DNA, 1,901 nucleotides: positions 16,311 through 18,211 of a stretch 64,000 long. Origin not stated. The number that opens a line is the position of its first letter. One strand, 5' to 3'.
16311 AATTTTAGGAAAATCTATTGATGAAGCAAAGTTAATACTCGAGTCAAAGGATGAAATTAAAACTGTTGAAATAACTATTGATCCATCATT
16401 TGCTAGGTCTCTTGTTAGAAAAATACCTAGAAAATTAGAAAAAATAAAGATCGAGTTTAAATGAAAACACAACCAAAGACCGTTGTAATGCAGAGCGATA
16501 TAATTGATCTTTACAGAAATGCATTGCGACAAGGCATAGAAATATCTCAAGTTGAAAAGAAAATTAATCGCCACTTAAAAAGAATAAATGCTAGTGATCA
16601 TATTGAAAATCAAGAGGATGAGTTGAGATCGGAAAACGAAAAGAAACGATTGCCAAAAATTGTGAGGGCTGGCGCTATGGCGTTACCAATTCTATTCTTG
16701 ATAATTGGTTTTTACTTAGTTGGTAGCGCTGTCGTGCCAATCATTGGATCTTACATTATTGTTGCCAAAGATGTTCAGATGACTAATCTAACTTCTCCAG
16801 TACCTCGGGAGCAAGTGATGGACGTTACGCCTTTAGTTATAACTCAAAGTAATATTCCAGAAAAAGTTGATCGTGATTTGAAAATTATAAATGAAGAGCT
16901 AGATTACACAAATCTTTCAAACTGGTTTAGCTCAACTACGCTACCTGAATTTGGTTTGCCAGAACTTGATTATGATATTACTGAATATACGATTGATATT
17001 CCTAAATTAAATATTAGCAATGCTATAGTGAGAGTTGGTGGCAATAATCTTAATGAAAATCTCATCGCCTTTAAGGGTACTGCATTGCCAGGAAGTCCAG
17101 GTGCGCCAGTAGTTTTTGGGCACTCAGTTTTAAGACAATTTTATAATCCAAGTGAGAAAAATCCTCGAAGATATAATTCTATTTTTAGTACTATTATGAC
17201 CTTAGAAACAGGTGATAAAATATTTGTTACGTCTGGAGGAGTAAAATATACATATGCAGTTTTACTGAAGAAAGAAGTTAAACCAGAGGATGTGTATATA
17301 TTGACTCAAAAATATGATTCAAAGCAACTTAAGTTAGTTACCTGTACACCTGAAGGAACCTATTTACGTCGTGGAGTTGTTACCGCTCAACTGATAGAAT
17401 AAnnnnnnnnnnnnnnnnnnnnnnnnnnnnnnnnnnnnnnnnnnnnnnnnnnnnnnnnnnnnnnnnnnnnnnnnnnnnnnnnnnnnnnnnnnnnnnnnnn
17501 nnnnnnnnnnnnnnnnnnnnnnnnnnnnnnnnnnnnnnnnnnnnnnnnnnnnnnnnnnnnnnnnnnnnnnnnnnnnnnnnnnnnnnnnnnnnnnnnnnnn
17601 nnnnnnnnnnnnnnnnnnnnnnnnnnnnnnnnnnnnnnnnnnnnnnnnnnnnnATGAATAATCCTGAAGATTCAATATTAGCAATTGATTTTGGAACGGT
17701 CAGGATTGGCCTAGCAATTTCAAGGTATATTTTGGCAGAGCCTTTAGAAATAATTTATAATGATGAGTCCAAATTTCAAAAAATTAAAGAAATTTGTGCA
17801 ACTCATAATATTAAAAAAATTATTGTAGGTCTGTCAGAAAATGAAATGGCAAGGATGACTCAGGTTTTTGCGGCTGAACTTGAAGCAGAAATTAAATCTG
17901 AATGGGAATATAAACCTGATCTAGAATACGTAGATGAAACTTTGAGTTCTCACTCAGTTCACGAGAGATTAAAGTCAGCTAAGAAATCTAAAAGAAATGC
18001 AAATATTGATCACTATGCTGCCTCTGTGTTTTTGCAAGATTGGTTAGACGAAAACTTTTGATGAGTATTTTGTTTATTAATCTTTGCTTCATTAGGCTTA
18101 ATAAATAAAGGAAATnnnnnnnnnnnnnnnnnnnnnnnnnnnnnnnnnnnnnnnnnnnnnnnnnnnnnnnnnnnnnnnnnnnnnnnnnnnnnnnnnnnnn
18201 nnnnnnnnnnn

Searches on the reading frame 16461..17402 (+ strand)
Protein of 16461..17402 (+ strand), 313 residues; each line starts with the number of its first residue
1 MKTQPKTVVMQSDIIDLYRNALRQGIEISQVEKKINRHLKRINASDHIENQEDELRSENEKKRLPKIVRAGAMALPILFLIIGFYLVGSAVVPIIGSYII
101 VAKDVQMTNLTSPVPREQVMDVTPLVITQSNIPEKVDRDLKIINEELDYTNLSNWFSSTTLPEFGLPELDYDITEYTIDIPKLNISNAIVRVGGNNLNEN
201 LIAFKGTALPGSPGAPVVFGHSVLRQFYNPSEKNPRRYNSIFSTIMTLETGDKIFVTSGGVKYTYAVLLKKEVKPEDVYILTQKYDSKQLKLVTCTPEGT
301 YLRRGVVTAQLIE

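Call 39: search_protein_families(library=pfam, proteins=[window:16461-17402:+], max_evalue=0.00001)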
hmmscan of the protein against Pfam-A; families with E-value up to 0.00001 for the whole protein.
window:16461-17402:+ (313 aa): 1 family
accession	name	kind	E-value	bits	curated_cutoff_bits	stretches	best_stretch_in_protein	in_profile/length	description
PF04203.18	Sortase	-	4.5e-20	72.1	26.6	1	178-311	1-124/125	Sortase domain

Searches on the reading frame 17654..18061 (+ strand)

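Call 39: search_protein_families(library=pfam, proteins=[window:17654-18061:+], max_evalue=0.00001)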
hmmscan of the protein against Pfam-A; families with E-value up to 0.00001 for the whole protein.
window:17654-18061:+ (135 aa): 1 family
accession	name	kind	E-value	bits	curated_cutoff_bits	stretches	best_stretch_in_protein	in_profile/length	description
PF03652.20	RuvX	-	2.5e-25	89.8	29.2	1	7-132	2-133/134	Holliday junction resolvase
